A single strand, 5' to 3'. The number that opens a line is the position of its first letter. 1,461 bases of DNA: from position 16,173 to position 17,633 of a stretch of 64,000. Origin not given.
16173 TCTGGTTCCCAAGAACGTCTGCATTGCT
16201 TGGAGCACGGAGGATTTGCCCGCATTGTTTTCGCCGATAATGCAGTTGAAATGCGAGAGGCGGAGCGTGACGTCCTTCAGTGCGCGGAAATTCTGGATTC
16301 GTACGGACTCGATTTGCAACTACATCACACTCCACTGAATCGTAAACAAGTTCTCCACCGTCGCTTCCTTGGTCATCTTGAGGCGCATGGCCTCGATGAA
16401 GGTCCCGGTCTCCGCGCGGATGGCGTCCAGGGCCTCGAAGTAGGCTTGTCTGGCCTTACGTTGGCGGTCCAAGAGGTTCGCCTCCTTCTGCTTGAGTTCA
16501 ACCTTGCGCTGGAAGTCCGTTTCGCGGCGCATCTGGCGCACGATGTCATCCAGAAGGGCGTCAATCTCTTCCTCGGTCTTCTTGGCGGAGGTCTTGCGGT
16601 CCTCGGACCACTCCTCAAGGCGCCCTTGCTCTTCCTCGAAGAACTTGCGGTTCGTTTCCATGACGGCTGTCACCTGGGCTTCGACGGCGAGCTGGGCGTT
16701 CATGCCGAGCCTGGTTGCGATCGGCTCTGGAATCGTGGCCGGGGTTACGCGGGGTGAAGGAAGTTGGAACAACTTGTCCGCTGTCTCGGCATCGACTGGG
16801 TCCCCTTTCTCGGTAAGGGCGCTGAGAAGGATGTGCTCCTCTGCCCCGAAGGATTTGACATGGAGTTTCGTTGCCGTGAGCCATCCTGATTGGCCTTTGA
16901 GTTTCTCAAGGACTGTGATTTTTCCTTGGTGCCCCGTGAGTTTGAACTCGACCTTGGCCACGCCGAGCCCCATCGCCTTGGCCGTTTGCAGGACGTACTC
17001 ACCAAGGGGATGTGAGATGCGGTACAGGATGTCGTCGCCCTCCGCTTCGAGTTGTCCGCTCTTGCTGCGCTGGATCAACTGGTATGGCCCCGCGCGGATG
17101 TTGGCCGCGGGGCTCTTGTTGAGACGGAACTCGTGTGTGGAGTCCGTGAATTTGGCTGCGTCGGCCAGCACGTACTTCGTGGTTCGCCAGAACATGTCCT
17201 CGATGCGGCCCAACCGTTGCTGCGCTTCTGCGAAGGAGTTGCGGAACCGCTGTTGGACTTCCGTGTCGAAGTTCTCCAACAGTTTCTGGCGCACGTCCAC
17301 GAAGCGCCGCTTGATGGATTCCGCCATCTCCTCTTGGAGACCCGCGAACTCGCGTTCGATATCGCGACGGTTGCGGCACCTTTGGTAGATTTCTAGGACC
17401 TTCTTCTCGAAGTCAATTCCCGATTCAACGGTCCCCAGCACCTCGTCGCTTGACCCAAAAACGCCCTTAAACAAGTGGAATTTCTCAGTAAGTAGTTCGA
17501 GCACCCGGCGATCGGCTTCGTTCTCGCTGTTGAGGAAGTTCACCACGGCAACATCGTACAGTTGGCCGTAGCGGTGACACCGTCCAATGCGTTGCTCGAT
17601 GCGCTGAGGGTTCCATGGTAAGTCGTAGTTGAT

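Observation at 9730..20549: Type III R-M embedded in a five-gene, translationally coupled RmuC-SNF2-OLD-Mod-Res operon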

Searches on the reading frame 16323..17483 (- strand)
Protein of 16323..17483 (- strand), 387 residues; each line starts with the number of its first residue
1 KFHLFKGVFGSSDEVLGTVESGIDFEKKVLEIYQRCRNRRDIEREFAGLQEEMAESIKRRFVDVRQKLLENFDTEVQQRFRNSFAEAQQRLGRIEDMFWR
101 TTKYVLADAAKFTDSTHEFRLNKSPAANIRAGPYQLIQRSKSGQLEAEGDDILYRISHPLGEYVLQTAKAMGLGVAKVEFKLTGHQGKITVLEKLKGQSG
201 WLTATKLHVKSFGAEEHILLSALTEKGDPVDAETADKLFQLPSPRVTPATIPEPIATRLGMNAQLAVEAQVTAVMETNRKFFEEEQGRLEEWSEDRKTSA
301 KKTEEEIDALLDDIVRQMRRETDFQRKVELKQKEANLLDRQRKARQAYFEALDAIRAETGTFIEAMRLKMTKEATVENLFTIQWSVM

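Call 104: predict_structure(alignment_id=A3)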
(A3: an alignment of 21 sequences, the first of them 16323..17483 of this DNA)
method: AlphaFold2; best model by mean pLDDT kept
length: 387 residues; sequences in the alignment: 21
mean_pLDDT: 78.8   pTM: 0.51
mean pLDDT of the five models: 78.8, 78.7, 77.2, 76.5, 75.8
residues with pLDDT >= 90: 89; 70-90: 207; 50-70: 68; < 50: 23
segments of 3 or more residues with pLDDT < 50: 1-22
pLDDT, mean of each block of 10 residues (from residue 1): 33 37 63 77 77 72 65 62 67 79 87 86 87 76 55 74 85 77 63 83 89 81 88 82 76 88 89 87 90 92 93 94 94 95 93 93 80 82 87
secondary structure, 60 per line:
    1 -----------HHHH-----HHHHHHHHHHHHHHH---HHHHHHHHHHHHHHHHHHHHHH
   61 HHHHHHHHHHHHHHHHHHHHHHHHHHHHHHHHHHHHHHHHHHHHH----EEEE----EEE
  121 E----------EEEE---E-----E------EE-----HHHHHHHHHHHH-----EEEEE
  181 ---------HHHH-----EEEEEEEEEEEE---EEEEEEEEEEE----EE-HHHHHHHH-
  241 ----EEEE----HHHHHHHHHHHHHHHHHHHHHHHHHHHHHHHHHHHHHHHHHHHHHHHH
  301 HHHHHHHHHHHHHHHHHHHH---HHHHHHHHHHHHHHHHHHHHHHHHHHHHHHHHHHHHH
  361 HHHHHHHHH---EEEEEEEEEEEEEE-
elements in order: H12-15 H21-35 H39-105 E110-113 E118-121 E132-135 H159-170 E176-180 H190-193 E199-210 E214-224 H232-239 E245-248 H253-320 H324-369 E373-386

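Call 106: fold_search(model_id=the predicted structure, library=pdb)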
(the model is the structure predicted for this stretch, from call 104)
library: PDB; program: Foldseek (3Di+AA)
matches with E <= 10: 437; with E <= 0.001: 0
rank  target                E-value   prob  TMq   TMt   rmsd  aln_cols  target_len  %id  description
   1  9r6b_I                9.9e-02  0.54  0.20  0.14  14.3       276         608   11  CPS secretion pathway Wza-Wzc (Conf 4) (released 2026-03-04)
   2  9r64_I                1.1e-01  0.23  0.17  0.11  21.7       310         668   12  CPS secretion pathway Wza-Wzc_C1 (Conf 0) (released 2026-03-04)
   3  3a8p_A                1.4e-01  0.80  0.18  0.29  20.4       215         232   12  Crystal structure of the Tiam2 PHCCEx domain (released 2009-11-24)
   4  9i2q_A                1.5e-01  0.16  0.13  0.08  31.9       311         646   10  Wzc-K540M-3YE MgADP C1 (released 2025-04-30)
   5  9exq_A                1.8e-01  0.08  0.11  0.07  30.6       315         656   12  Wzc-K540M-3YE-N711Y MgADP C1 (released 2025-04-23)
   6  6qpq_C                1.9e-01  0.57  0.21  0.21  14.3       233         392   10  The structure of the cohesin head module elucidates the mechanism of ring opening (released 2020-02-05)
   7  6qj1                  2.1e-01  0.30  0.19  0.18  13.4       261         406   13  Crystal structure of the C. thermophilum condensin Smc2 ATPase head (crystal from I) (released 2019-07-03)
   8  8i4w_B                2.4e-01  0.21  0.16  0.14  15.4       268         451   11  Cryo-EM structure of 5-subunit Smc5/6 head region (released 2024-06-26)
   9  5da9_A                2.4e-01  0.20  0.12  0.11  18.7       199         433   14  ATP-gamma-S bound Rad50 from Chaetomium thermophilum in complex with the Rad50-binding domain of Mre11 (released 2016-03-02)
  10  9ijj_c                3.0e-01  0.08  0.14  0.12  30.6       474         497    8  In situ structure of the central apparatus in mouse sperm axoneme. (released 2025-06-04)
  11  9r68_I                3.5e-01  0.08  0.12  0.08  20.8       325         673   10  CPS secretion pathway Wza-Wzc_C1 (Conf 2) (released 2026-03-04)
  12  3hai_A                3.7e-01  1.00  0.18  0.24   2.5        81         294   14  Crystal structure of human PACSIN1 F-BAR domain (P21 lattice) (released 2009-06-16)
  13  3a8p_D                3.7e-01  0.57  0.18  0.30  20.1       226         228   12  Crystal structure of the Tiam2 PHCCEx domain (released 2009-11-24)
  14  9ijj_d                4.4e-01  0.20  0.21  0.15  30.7       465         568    8  In situ structure of the central apparatus in mouse sperm axoneme. (released 2025-06-04)
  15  5c22_A                5.0e-01  0.38  0.17  0.22  10.4       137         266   12  Crystal structure of Zn-bound HlyD from E. coli (released 2016-02-17)
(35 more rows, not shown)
